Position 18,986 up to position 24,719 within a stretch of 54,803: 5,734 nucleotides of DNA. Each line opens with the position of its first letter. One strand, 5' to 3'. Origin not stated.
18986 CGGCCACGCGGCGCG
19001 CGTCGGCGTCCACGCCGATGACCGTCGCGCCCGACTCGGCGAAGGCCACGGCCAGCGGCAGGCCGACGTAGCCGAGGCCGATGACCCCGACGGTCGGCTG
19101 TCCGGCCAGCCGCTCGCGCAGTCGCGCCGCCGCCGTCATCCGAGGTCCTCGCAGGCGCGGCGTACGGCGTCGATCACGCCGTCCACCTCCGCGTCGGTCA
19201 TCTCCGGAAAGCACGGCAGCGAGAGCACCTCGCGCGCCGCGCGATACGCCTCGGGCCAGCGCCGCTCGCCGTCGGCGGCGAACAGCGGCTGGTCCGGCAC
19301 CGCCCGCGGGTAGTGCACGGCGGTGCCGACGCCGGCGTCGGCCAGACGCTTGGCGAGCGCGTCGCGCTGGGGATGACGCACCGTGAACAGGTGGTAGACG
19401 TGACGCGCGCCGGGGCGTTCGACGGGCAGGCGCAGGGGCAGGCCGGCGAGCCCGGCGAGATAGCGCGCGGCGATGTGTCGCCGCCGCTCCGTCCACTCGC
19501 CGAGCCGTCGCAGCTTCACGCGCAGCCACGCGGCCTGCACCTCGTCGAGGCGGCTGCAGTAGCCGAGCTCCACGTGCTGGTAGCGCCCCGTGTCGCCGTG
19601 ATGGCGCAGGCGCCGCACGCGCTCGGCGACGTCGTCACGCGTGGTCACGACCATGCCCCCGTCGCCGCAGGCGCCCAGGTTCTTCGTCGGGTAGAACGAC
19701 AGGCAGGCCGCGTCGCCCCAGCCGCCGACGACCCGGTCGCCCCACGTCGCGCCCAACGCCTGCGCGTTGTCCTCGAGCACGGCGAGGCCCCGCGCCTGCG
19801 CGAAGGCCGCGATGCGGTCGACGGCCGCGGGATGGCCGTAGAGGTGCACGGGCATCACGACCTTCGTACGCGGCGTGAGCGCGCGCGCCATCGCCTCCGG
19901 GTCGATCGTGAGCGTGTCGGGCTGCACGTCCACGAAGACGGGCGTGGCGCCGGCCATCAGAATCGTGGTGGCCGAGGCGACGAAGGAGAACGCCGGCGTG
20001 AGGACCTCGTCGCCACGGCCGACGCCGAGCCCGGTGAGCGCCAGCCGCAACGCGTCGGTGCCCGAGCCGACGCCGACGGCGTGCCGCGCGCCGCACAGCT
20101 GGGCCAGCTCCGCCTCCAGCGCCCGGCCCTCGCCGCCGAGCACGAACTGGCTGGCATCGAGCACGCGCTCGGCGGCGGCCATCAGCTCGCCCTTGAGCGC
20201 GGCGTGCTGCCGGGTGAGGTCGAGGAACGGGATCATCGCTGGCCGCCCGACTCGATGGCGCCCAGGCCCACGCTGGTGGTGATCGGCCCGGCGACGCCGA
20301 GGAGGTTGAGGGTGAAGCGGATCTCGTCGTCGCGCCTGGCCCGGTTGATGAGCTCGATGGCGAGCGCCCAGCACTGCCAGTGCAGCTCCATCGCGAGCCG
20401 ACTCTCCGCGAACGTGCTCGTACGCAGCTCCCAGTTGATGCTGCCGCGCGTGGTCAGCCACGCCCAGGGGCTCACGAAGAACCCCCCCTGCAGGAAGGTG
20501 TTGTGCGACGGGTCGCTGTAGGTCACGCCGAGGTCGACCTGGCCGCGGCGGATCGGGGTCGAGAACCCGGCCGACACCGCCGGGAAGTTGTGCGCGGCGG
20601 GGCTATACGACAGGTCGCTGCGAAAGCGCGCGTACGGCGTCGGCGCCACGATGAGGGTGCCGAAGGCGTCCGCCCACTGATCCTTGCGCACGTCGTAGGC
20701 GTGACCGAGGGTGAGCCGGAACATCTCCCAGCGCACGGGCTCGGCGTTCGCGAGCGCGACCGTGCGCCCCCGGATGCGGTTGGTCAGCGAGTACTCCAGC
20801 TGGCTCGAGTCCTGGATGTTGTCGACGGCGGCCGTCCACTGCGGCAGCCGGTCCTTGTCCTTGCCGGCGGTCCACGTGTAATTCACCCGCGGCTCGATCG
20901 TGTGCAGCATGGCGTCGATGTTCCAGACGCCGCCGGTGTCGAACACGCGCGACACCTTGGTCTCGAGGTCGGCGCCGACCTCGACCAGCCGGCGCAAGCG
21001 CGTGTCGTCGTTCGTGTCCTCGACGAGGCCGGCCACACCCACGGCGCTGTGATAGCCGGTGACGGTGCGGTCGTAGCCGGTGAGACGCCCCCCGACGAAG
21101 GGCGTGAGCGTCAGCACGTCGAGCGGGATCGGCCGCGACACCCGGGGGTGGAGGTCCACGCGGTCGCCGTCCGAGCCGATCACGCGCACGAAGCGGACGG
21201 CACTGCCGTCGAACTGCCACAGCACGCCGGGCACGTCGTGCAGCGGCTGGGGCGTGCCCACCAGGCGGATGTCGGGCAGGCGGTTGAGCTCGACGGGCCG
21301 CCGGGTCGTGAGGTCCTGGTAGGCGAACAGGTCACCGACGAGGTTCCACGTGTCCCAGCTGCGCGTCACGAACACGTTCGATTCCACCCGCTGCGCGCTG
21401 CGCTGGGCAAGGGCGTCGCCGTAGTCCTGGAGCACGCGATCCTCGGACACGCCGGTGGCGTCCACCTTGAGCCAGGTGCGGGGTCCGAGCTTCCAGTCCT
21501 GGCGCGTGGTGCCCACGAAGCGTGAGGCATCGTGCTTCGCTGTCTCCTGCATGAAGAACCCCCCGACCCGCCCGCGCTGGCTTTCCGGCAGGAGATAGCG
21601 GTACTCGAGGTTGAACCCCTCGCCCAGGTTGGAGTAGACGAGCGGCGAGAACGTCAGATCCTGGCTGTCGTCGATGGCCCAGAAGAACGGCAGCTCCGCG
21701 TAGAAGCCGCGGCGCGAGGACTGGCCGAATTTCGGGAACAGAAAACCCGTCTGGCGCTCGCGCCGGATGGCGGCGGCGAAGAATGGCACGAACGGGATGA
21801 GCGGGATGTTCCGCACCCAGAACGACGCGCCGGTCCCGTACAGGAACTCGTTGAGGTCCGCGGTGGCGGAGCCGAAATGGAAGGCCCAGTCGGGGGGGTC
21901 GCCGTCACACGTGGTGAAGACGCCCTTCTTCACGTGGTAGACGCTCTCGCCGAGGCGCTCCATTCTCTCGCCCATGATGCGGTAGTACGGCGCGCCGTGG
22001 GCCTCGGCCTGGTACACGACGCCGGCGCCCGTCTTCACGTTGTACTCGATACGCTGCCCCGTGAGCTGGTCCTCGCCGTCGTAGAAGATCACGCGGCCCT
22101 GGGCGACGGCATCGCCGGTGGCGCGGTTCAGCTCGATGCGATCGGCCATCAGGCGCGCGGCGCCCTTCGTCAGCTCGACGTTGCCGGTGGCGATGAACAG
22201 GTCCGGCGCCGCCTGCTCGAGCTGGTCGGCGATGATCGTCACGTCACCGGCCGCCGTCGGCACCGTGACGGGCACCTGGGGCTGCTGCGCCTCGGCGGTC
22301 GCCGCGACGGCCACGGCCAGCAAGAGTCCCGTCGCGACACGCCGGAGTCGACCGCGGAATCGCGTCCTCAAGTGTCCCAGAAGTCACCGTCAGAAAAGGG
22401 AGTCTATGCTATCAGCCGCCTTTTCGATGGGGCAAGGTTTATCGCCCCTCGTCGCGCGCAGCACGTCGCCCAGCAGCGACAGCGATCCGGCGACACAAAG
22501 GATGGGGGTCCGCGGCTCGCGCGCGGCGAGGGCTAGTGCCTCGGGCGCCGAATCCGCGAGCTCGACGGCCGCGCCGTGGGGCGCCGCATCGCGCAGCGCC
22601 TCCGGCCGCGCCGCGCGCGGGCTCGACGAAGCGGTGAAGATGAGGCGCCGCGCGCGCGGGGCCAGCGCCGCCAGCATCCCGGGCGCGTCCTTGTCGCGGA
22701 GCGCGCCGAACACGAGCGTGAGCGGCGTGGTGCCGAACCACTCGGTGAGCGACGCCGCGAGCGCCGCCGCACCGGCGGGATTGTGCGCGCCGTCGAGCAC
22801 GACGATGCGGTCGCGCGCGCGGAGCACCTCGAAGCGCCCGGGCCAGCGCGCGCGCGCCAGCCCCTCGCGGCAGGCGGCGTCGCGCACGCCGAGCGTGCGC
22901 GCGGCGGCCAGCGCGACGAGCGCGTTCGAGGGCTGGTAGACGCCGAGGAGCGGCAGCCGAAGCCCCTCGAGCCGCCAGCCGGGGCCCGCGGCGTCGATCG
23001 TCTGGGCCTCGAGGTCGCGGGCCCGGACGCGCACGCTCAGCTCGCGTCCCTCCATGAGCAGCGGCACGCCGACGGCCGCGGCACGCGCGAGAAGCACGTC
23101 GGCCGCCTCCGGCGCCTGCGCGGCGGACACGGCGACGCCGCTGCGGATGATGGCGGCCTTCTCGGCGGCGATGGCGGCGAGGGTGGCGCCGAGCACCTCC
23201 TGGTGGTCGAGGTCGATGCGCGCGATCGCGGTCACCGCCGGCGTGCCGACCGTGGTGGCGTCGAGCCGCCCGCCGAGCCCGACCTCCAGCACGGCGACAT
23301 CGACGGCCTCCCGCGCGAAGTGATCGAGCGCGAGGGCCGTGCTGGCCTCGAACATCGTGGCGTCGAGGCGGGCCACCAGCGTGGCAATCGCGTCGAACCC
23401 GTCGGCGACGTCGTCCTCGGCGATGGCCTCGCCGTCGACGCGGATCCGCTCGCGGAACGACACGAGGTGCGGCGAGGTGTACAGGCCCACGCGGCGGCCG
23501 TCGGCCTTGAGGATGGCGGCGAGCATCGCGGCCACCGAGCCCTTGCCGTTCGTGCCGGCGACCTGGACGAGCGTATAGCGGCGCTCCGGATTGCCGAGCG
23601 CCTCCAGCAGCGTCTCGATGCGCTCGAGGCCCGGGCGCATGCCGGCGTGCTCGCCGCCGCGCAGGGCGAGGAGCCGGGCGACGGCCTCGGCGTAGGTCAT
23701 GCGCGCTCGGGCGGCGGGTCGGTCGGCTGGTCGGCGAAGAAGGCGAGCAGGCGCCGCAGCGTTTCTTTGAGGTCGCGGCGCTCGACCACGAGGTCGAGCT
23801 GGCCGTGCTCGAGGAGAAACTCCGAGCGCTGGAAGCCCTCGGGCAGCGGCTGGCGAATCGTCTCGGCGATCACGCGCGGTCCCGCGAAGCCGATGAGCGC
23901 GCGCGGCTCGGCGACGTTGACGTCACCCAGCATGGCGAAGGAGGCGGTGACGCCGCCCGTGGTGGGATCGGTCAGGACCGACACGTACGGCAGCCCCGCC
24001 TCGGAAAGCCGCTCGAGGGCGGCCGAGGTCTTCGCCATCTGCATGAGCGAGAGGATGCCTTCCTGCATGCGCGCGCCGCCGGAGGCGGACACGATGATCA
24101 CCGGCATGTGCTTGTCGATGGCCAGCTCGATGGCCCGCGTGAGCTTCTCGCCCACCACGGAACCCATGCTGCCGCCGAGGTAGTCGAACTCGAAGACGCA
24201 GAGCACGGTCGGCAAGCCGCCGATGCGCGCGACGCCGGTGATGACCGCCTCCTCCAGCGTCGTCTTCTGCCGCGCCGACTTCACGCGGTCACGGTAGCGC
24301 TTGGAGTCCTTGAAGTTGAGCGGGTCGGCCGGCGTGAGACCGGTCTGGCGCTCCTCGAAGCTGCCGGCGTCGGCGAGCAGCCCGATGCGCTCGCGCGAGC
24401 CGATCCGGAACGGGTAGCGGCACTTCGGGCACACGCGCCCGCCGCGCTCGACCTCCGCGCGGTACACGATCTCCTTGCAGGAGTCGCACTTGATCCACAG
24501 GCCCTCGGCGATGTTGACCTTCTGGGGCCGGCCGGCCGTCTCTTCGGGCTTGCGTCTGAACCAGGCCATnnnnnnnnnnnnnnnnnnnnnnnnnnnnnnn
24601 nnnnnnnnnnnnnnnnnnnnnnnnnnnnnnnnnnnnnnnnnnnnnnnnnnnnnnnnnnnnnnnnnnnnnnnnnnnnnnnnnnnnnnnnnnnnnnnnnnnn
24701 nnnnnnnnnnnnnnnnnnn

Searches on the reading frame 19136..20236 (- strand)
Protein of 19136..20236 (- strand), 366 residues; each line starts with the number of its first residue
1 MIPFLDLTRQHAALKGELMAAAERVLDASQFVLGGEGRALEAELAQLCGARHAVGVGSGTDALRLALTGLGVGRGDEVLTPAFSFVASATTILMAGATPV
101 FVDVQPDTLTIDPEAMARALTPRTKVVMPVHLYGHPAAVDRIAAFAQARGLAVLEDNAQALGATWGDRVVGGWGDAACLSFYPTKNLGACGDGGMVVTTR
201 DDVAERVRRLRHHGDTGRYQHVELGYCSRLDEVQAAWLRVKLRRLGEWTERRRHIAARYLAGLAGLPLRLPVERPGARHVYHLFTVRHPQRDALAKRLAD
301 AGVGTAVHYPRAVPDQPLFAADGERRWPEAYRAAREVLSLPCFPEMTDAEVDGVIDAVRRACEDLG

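Call 48: search_protein_families(library=ncbifam, proteins=[window:19136-20236:-], max_evalue=0.00001)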
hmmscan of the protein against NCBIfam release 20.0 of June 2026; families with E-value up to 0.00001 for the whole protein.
window:19136-20236:- (366 aa): 13 families
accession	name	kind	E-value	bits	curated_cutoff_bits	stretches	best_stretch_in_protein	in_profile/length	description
TIGR03588.1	PseC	equivalog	1.6e-73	247.8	423.5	1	19-361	14-379/380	UDP-4-amino-4,6-dideoxy-N-acetyl-beta-L-altrosamine transaminase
NF008658.2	PRK11658.1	equivalog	4.8e-72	242.7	631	1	4-361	4-376/379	UDP-4-amino-4-deoxy-L-arabinose aminotransferase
NF008687.0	PRK11706.1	equivalog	6.6e-59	199.5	375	1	38-361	34-373/375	dTDP-4-amino-4,6-dideoxygalactose transaminase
TIGR04181.1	NHT_00031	hypoth_equivalog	2.3e-57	194.5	420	1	39-342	34-358/359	LegC family aminotransferase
TIGR04427.1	PLP_DesI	equivalog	6.3e-52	177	650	1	19-362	35-383/390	dTDP-4-dehydro-6-deoxyglucose aminotransferase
TIGR02379.1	ECA_wecE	subfamily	1.3e-43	149.3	434.85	1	37-359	33-372/376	dTDP-4-amino-4,6-dideoxy-D-glucose transaminase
NF011936.0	PRK15407.1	equivalog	9.6e-43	146.5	423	1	21-214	52-251/440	lipopolysaccharide biosynthesis protein RfbH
NF002878.0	PRK03321.1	subfamily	1.1e-09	37.6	374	1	39-128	61-150/352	histidinol-phosphate transaminase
NF006488.0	PRK08912.1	equivalog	5.7e-07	28.8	498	1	56-128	92-164/387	aminotransferase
NF004770.0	PRK06108.1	subfamily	7e-07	28.4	422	1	50-128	96-175/396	pyridoxal phosphate-dependent aminotransferase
NF005816.0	PRK07682.1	equivalog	8.1e-07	28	620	1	54-157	95-203/390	aminotransferase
NF005817.0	PRK07683.1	equivalog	8.9e-07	27.9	575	1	60-128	99-166/387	aminotransferase A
NF006569.0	PRK09082.1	subfamily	8.8e-06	25.1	420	0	53-128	93-168/386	methionine aminotransferase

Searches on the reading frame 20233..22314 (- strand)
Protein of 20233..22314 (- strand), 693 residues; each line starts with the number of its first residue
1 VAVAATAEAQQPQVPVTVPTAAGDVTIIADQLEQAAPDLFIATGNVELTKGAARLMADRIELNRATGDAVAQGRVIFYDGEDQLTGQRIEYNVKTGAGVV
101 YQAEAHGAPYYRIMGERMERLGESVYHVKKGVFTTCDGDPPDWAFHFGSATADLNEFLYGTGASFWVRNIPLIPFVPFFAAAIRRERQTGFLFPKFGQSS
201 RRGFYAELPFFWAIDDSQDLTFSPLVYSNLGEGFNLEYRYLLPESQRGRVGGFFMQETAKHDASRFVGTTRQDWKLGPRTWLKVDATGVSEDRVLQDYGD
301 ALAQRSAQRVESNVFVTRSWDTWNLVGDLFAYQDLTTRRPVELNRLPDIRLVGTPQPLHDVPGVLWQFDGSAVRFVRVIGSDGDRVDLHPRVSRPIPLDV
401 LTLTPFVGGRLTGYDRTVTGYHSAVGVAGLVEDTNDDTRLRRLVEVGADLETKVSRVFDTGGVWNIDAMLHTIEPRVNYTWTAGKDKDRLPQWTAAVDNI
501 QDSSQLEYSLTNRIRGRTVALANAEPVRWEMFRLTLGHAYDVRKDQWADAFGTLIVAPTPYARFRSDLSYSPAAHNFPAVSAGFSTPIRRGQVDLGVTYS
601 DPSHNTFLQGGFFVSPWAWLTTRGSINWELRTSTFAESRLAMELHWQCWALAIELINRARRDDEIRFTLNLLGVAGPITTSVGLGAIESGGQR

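Call 47: search_protein_families(library=pfam, proteins=[window:20233-22314:-], max_evalue=0.00001)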
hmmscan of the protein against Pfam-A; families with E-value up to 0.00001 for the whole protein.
window:20233-22314:- (693 aa): 2 families
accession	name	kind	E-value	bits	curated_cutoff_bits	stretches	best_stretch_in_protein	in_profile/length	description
PF04453.20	LptD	-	1.8e-22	80.6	22.4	1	270-514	8-263/384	LPS transport system D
PF19838.5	LptD_2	-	1.2e-12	47.7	22.5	1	164-258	7-104/464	LptD protein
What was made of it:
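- Checked: LptD is at 20233-22314 (call 47).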

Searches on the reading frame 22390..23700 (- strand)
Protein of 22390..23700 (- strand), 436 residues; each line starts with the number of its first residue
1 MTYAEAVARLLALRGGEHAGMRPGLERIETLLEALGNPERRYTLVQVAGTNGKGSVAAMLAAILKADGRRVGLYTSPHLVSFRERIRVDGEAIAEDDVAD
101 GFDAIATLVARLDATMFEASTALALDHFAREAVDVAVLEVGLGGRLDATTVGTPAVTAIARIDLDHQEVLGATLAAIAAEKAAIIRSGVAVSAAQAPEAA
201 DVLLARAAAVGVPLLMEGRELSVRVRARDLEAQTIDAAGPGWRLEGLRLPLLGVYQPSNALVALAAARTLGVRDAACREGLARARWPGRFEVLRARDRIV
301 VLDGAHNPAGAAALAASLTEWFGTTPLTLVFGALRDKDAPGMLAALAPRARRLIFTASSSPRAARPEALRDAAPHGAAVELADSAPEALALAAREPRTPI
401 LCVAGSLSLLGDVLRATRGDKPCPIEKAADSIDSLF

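Call 11: search_protein_families(library=pfam, proteins=[window:22390-23700:-], max_evalue=0.001)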
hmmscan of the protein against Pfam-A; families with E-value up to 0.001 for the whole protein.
window:22390-23700:- (436 aa): 2 families
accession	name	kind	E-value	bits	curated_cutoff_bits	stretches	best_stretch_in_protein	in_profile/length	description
PF02875.26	Mur_ligase_C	-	3.7e-18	67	28.4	1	288-395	1-114/127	Mur ligase, glutamate ligase domain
PF08245.18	Mur_ligase_M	-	1.8e-11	44.8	24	1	47-267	1-200/200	Mur ligase middle domain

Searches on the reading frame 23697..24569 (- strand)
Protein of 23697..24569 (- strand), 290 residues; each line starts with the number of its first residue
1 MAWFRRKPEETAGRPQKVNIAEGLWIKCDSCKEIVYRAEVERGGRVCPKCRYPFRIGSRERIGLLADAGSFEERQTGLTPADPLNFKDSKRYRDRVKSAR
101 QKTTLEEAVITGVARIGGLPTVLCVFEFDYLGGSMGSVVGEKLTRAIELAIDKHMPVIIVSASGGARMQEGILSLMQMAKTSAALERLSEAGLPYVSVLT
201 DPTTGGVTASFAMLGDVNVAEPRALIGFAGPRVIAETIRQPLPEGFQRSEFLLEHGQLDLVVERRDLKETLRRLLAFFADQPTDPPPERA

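Call 11: search_protein_families(library=pfam, proteins=[window:23697-24569:-], max_evalue=0.001)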
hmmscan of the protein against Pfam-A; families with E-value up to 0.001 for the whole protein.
window:23697-24569:- (290 aa): 2 families
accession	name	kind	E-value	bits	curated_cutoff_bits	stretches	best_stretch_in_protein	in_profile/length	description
PF01039.27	Carboxyl_trans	-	2.3e-21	76.5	22.3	1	59-236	11-175/493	Carboxyl transferase domain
PF17848.7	Zn_ribbon_ACC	-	3.9e-10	40.2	24.5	1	25-50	1-26/26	Acetyl-CoA carboxylase zinc finger domain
